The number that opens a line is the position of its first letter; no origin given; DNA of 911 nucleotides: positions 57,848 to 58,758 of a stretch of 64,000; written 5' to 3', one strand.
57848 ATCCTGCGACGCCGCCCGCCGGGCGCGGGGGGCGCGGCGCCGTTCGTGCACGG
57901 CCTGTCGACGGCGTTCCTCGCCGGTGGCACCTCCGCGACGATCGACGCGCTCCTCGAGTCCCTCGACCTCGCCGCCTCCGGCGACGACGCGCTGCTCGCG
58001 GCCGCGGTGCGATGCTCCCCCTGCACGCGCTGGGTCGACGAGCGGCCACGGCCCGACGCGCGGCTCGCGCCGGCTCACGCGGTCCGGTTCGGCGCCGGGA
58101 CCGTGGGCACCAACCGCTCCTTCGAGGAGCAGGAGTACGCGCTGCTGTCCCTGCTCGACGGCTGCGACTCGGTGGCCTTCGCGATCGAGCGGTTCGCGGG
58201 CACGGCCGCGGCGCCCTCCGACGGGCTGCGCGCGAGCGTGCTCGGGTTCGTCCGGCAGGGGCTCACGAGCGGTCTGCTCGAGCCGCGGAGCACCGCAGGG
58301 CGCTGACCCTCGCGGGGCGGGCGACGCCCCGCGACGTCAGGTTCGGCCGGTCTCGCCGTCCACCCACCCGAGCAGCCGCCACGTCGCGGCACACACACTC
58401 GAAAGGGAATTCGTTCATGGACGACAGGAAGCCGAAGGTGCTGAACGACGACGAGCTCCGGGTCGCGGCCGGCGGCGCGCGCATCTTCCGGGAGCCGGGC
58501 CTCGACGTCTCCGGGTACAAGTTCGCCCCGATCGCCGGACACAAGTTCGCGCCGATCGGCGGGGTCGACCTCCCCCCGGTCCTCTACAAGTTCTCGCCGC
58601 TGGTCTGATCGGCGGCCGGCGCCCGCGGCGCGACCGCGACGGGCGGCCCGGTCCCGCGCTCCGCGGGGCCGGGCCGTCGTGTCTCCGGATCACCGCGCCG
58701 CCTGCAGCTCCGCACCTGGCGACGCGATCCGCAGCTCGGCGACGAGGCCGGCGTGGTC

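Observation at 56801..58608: Candidate novel RiPP module: HemK-like methyltransferase with C-terminal RRE plus adjacent GG-leader peptide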

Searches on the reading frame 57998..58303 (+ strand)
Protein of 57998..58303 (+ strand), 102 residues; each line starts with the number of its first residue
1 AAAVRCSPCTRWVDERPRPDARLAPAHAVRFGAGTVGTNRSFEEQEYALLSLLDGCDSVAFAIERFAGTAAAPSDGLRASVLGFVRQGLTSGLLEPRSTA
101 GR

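Call 41: search_solved_structures(query=A3, max_evalue=10, show_alignments=3)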
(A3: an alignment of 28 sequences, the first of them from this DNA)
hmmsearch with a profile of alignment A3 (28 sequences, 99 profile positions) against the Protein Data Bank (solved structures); distinct sequences matched with E-value up to 10: 26.
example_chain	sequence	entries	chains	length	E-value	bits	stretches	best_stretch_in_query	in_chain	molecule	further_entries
1w3b_A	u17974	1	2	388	0.00017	24.9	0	27-74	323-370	UDP-N-ACETYLGLUCOSAMINE--PEPTIDE N-ACETYLGLUCOSAMINYLTRANSFERASE 110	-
6eou_A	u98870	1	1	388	0.00024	24.5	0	27-74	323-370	UDP-N-acetylglucosamine--peptide N-acetylglucosaminyltransferase 110 kDa subunit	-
7yea_A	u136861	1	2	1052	0.002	21.5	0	27-74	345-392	UDP-N-acetylglucosamine--peptide N-acetylglucosaminyltransferase 110 kDa subunit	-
7yeh_B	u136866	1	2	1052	0.002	21.5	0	27-74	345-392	UDP-N-acetylglucosamine--peptide N-acetylglucosaminyltransferase 110 kDa subunit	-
7ntf_A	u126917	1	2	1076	0.0023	21.3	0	27-74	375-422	Isoform 1 of UDP-N-acetylglucosamine--peptide N-acetylglucosaminyltransferase 110 kDa subu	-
7eiv_C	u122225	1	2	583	0.09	16.2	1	37-78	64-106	Glycine--tRNA ligase beta subunit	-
7yse_C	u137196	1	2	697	0.12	15.9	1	37-78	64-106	Glycine--tRNA ligase beta subunit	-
8far_A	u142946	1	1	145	0.17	15.3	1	49-90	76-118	I432-1-CC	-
8cus_A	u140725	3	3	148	0.18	15.3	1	49-90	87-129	I432-1(NaCl) Chain A | I432-1(Imd) Chain A | I432-1-X3 Chain A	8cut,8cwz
4eqq_A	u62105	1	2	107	0.31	14.5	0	63-84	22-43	Putative host cell surface-exposed lipoprotein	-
3t3n_A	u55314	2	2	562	0.49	13.8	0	33-84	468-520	Metal dependent hydrolase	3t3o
3bk1_A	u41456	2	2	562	0.49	13.8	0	33-84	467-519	Metal dependent hydrolase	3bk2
3qd7_X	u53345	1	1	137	0.52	13.8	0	71-93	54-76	Uncharacterized protein ydaL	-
5hgv_A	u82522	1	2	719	0.82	13.1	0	27-74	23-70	UDP-N-acetylglucosamine--peptide N-acetylglucosaminyltransferase 110 kDa subunit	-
8cm9_A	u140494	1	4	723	0.82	13.1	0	27-74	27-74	UDP-N-acetylglucosamine--peptide N-acetylglucosaminyltransferase 110 kDa subunit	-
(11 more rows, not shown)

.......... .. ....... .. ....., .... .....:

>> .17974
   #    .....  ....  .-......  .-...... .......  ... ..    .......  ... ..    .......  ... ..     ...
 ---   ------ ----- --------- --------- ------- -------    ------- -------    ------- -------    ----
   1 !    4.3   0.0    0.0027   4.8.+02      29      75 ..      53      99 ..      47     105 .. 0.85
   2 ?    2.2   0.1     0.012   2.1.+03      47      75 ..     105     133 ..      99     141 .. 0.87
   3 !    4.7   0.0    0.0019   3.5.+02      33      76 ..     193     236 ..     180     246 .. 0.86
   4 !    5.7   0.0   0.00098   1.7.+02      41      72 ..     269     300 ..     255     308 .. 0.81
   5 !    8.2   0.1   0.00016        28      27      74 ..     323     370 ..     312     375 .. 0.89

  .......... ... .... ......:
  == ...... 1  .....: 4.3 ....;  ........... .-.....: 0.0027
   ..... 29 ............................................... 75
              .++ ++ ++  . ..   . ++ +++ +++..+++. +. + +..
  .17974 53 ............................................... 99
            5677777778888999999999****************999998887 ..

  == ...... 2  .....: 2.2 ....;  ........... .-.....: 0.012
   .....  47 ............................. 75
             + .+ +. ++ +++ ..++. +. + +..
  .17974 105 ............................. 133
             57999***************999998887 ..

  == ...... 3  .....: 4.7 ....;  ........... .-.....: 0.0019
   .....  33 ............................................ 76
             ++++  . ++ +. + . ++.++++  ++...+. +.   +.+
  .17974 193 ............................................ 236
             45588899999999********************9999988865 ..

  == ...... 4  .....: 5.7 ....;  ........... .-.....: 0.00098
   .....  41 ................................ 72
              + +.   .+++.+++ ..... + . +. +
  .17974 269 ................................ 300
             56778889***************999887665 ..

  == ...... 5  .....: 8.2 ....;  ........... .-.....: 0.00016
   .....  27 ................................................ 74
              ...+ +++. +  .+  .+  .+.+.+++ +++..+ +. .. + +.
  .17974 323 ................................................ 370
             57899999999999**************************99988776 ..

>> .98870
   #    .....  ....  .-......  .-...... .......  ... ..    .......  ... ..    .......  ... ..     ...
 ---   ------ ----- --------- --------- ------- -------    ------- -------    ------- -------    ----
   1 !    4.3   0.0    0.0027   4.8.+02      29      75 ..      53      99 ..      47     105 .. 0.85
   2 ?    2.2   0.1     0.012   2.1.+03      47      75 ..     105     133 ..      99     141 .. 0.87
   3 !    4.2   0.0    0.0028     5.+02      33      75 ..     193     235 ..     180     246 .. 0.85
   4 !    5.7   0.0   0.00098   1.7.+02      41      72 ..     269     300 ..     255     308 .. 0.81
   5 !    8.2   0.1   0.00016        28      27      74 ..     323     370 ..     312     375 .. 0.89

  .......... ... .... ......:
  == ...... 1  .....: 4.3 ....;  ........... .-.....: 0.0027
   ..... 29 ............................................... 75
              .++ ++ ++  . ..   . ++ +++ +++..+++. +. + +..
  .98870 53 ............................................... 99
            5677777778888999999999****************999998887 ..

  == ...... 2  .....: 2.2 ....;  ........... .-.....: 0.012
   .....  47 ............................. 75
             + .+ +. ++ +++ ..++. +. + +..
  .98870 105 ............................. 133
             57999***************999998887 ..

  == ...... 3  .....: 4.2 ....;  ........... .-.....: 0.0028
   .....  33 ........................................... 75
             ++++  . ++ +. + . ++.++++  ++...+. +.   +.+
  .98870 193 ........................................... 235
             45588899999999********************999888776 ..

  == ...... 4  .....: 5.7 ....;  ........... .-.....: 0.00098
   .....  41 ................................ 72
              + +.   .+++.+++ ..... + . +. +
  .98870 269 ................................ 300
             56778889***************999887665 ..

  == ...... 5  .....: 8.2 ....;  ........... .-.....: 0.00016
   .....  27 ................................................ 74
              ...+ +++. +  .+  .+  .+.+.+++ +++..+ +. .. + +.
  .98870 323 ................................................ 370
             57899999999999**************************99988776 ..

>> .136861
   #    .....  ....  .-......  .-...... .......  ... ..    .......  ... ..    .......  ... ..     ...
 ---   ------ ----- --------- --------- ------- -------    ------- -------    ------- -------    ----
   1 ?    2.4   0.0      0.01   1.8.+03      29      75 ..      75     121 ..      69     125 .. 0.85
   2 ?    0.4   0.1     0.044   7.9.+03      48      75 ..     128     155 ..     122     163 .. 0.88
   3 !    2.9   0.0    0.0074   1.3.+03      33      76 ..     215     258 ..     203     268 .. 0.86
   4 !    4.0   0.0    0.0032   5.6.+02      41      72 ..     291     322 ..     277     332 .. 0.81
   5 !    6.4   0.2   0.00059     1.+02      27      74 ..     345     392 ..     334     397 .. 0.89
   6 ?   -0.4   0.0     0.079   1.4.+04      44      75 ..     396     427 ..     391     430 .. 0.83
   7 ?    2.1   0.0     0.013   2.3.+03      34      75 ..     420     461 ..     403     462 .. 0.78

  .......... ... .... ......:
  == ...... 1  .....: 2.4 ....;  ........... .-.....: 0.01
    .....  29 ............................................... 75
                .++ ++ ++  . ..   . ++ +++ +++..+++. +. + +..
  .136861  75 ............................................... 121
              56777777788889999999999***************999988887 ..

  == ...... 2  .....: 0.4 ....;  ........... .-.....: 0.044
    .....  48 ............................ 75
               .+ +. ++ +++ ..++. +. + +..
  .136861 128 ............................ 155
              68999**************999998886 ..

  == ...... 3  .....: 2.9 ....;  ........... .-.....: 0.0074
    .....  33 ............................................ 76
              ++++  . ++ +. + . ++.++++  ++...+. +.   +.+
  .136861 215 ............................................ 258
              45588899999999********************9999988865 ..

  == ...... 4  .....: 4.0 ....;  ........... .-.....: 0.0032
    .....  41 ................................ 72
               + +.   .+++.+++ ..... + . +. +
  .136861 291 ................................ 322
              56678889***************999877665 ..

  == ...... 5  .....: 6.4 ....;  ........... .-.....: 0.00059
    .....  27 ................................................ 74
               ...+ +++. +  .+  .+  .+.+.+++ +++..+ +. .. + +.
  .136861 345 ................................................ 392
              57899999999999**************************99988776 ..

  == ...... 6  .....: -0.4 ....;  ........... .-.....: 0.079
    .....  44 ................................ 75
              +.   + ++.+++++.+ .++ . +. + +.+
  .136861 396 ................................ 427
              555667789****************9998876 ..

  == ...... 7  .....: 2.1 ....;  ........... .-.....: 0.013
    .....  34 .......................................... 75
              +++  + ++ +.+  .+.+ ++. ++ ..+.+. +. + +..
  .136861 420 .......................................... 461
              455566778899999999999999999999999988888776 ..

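Call 57: predict_structure(alignment_id=A3)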
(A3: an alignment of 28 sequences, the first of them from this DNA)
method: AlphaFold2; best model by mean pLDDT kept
length: 102 residues; sequences in the alignment: 28
mean_pLDDT: 88.9   pTM: 0.78
mean pLDDT of the five models: 88.9, 88.4, 87.7, 86.8, 84.9
residues with pLDDT >= 90: 57; 70-90: 41; 50-70: 2; < 50: 2
segments of 3 or more residues with pLDDT < 50: none
pLDDT, mean of each block of 10 residues (from residue 1): 91 89 88 79 92 95 94 92 95 84 40
secondary structure, 60 per line:
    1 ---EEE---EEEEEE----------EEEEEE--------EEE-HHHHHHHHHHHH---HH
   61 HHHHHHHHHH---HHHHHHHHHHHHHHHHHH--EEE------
elements in order: E4-6 E10-15 E26-31 E40-42 H44-55 H59-70 H74-91 E94-96

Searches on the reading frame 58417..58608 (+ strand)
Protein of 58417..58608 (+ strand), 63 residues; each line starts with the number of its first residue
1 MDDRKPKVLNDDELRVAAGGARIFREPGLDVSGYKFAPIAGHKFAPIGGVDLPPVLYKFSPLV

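Call 4: search_protein_families(library=pfam, proteins=[window:58417-58608:+], max_evalue=1)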
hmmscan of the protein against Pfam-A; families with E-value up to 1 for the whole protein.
window:58417-58608:+ (63 aa): 0 families

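Call 5: search_protein_families(library=ncbifam, proteins=[window:58417-58608:+], max_evalue=1)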
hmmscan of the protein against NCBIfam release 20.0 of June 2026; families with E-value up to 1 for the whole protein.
window:58417-58608:+ (63 aa): 0 families

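Call 32: find_homologous_proteins(query=A2, max_evalue=10)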
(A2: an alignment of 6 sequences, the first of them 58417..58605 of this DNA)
Query A2 (6 sequences) (63 aa, profile of the alignment): 15 proteins with E <= 10 among 52 candidates.
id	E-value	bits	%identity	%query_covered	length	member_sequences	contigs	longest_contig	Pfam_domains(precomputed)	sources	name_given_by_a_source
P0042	4.1e-25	105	50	98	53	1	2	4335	-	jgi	jgi:hypothetical protein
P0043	6.7e-23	98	100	100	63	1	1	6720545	-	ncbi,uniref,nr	ncbi:hypothetical protein [Anaeromyxobacter oryzae]|uniref:Uncharacterized protein n=1 Tax=Anaeromyx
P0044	2.1e-22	97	52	98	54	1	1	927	-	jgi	jgi:hypothetical protein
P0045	3.6e-22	96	41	97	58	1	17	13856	-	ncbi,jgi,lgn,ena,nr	ncbi:MAG TPA: hypothetical protein VM753_01055 [Anaeromyxobacter sp.]|jgi:hypothetical protein|nr:hy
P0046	2.8e-21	93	45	100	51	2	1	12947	-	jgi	-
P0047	7.9e-21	92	35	94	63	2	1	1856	-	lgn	-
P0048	1.9e-19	87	40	98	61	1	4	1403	-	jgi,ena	jgi:hypothetical protein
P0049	2.0e-19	87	43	97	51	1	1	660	-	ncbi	-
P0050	3.0e-19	86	46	100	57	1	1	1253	-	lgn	-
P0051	7.5e-19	85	38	98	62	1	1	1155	-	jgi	jgi:hypothetical protein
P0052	4.0e-18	83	41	94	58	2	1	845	-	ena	-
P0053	7.8e-18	82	44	97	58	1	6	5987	-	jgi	jgi:hypothetical protein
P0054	5.2e-17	79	48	98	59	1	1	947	-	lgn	-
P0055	1.0e-16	78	44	97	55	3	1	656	-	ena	-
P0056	2.2e-16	77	54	89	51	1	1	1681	-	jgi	jgi:hypothetical protein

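Call 66: find_encoding_contigs(protein=P0045, flank=7000, max_places=6)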
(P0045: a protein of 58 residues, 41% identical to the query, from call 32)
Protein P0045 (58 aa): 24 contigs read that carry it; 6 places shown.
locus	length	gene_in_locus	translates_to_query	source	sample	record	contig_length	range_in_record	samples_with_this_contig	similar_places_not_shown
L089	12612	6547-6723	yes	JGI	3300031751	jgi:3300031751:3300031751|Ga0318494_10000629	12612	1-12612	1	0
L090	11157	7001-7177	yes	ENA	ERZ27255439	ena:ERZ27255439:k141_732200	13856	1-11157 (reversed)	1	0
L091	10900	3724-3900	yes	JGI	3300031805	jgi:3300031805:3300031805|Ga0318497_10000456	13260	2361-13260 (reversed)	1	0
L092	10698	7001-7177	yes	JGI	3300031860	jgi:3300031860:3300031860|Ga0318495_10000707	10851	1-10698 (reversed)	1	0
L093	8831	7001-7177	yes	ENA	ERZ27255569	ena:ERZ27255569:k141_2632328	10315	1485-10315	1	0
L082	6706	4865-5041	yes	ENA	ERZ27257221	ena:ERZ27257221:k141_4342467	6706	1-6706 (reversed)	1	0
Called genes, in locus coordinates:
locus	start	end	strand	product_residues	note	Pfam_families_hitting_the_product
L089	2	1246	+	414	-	?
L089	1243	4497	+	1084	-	PF00580:UvrD-helicase, PF13245:AAA_19, PF13604:AAA_30 (faint), PF13361:UvrD_C, PF13538:UvrD_C_2 (faint), PF12705:PDDEXK_1 (weak)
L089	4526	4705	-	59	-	-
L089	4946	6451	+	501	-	PF23186:DUF7059 (weak), PF05175:MTS, PF06325:PrmA, PF13489:Methyltransf_23 (weak), PF13649:Methyltransf_25, PF13847:Methyltransf_31, PF08241:Methyltransf_11 (weak)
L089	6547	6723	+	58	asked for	-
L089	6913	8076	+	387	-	PF00155:Aminotran_1_2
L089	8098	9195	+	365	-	PF07642:BBP2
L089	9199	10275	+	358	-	PF00069:Pkinase, PF07714:PK_Tyr_Ser-Thr, PF03109:ABC1 (weak)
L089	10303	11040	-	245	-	PF01522:Polysacc_deac_1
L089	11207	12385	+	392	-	PF02417:Chromate_transp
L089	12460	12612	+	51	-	?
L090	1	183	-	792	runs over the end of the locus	-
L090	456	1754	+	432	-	PF12705:PDDEXK_1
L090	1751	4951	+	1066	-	PF00580:UvrD-helicase, PF13245:AAA_19, PF13361:UvrD_C, PF13538:UvrD_C_2 (faint), PF12705:PDDEXK_1 (weak)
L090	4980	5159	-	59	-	-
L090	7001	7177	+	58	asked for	-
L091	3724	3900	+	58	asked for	-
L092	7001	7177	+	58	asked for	-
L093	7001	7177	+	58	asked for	-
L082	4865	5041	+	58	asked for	-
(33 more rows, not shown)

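Call 67: search_protein_representatives(alignment_id=A4)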
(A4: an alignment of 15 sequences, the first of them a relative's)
Query: 15 sequences, 58 profile positions. Proteins with E-value up to 0.001 (for the whole library): 14; up to 1e-10: 8; up to 1e-30: 0. The best 14 are listed.
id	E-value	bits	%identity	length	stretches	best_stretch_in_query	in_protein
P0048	3.3e-25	104.1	-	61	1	1-58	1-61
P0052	8.0e-24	99.6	-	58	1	1-57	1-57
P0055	6.2e-23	96.8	-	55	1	1-57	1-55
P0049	2.5e-22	94.9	-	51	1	1-57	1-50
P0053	6.9e-20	87.0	-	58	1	1-58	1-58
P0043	1.1e-17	80.0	-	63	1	1-58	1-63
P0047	1.9e-17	79.3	-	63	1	1-57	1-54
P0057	6.3e-15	71.2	-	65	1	1-58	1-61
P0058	5.2e-07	45.8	-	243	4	35-57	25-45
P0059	7.7e-07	45.3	-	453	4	35-57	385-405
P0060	4.5e-05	39.6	-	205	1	34-55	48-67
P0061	6.2e-04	35.9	-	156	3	35-57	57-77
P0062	6.5e-04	35.9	-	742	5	7-46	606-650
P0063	7.6e-04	35.7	-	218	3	36-57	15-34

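Call 78: find_related_loci(query=A6, collection=metagenome_contigs, flank=4000)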
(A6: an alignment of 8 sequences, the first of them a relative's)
Query A6 (51 aa) in metagenome_contigs; peptide patterns used: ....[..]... (x = any residue, [..] = any of these).
600 stretches matched a pattern (row limit reached: there are more); 27 encode a relative of the query (tblastn E <= 1e-3); 27 distinct loci.
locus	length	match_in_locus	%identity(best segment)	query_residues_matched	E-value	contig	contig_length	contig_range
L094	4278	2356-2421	68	29-50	3e-6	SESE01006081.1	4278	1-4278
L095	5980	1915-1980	68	29-50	4e-6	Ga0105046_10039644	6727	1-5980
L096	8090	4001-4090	94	30-50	8e-6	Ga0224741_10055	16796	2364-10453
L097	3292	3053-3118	87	35-50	8e-6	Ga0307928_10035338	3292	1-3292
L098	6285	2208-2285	58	25-50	1e-5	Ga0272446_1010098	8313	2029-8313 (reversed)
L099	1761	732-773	93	36-49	9e-6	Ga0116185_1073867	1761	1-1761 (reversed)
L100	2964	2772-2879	50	15-50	1e-5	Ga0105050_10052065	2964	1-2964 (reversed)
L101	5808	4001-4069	88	33-50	1e-5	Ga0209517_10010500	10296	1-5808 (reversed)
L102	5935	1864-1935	94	35-50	1e-5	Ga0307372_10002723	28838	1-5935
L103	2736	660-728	93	35-50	1e-5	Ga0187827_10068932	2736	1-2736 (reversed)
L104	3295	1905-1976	94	35-50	2e-5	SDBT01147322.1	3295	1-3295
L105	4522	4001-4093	71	30-50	2e-5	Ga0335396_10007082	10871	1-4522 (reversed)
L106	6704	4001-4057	93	35-50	2e-5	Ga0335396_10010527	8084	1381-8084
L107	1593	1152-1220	94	33-50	2e-5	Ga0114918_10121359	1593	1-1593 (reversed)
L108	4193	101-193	68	29-50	2e-5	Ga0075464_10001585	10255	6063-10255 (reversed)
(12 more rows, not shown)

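Call 80: find_encoding_contigs(protein=P0048, flank=3000, max_places=4)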
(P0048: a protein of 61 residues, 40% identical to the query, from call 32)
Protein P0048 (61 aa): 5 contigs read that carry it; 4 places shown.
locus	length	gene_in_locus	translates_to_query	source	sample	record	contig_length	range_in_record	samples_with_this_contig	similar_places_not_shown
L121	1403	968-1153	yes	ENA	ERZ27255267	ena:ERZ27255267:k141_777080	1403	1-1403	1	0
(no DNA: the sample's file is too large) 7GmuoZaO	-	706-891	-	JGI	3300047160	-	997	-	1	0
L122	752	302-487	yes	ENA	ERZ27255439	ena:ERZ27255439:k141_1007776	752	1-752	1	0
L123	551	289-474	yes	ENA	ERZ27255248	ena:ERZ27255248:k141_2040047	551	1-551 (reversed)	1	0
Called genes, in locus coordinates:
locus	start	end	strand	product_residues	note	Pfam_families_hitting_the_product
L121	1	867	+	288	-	?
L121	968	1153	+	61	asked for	-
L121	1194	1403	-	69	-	?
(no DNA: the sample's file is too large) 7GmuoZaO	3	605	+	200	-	?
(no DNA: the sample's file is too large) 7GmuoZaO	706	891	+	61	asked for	-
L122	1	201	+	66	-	?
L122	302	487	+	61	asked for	-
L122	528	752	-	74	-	?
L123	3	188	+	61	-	?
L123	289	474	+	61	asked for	-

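Call 81: find_encoding_contigs(protein=P0050, flank=3000, max_places=3)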
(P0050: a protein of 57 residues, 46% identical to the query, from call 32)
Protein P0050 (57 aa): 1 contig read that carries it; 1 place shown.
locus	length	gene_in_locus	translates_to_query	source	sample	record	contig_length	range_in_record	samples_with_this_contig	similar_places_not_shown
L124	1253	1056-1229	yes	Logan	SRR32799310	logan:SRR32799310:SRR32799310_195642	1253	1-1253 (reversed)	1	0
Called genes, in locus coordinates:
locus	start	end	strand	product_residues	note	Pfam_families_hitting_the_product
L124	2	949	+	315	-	?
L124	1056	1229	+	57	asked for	-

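Call 82: find_encoding_contigs(protein=P0053, flank=5000, max_places=4)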
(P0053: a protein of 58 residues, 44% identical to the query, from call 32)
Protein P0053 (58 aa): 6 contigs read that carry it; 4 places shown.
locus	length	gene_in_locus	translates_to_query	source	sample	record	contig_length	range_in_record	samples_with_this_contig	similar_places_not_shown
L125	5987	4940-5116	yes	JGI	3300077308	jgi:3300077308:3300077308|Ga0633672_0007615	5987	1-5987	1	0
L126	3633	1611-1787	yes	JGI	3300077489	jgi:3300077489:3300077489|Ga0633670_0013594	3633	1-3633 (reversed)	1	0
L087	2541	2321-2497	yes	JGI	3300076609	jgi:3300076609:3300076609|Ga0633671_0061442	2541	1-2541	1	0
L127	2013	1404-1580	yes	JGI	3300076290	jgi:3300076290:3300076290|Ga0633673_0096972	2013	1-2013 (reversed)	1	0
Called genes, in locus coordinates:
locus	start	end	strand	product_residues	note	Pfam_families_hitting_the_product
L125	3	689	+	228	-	?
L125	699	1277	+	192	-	PF04264:YceI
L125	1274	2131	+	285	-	-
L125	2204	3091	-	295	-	-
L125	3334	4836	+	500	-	PF05175:MTS, PF06325:PrmA, PF08241:Methyltransf_11 (weak), PF13649:Methyltransf_25, PF13847:Methyltransf_31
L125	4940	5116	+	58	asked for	-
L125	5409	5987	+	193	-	?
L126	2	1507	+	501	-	?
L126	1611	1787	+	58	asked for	-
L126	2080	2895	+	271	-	PF12146:Hydrolase_4 (weak), PF00561:Abhydrolase_1 (weak), PF12697:Abhydrolase_6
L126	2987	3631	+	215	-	?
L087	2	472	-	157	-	?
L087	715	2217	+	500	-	PF05175:MTS, PF06325:PrmA, PF08241:Methyltransf_11 (weak), PF13649:Methyltransf_25, PF13847:Methyltransf_31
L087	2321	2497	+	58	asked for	-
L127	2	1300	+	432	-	PF05175:MTS, PF06325:PrmA, PF13489:Methyltransf_23 (faint), PF08241:Methyltransf_11 (weak), PF13649:Methyltransf_25, PF13847:Methyltransf_31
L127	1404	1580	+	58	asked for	-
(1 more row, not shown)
